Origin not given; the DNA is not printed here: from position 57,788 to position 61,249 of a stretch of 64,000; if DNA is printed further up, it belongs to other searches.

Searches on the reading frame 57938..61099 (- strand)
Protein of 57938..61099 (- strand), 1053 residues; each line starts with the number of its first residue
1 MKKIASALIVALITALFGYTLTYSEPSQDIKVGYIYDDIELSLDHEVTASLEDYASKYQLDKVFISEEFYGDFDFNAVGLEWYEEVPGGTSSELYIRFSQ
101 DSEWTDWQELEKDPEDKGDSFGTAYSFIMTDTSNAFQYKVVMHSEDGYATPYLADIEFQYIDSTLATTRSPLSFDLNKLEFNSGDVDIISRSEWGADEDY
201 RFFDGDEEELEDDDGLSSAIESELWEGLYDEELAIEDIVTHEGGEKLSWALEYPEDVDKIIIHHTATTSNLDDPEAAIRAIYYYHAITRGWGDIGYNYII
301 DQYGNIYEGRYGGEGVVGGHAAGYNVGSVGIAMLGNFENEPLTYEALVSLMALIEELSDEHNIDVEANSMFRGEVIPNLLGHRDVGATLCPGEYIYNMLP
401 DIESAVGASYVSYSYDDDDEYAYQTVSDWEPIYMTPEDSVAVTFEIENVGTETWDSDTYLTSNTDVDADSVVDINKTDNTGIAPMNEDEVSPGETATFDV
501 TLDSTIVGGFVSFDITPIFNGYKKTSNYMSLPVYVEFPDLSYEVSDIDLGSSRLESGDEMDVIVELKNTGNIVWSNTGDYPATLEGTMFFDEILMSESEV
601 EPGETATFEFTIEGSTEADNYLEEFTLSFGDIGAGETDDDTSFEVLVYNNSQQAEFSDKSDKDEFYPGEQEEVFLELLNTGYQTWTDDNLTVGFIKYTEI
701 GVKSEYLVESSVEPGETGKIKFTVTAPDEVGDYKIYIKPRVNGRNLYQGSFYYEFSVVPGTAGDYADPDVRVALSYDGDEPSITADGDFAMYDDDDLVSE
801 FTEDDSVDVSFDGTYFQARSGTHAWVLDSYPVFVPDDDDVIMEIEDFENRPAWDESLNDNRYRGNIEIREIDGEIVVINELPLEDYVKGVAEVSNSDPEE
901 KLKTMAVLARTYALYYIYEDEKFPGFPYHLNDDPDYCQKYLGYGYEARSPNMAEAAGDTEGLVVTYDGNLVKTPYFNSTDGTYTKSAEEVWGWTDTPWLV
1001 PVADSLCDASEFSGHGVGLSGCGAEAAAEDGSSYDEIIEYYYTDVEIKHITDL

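Call 10: search_protein_families(library=pfam, proteins=[window:57938-61099:-])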
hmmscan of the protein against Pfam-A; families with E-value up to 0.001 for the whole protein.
window:57938-61099:- (1053 aa): 5 families
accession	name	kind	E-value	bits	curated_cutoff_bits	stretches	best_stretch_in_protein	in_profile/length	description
PF01510.30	Amidase_2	-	3.8e-18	66.5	26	1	255-393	3-131/131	N-acetylmuramoyl-L-alanine amidase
PF08486.15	SpoIID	-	2.5e-16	60.5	23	1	873-966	3-97/97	Stage II sporulation protein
PF16158.11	N_BRCA1_IG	-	3.1e-12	47.4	28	0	661-736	4-87/108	Ig-like domain from next to BRCA1 gene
PF22544.2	HYDIN_VesB_CFA65-like_Ig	-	9.6e-05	23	25.5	0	479-528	48-94/100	HYDIN/CFA65/VesB-like, Ig-like domain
PF07705.17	CARDB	-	0.00011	22.8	22.7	0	426-501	6-68/101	CARDB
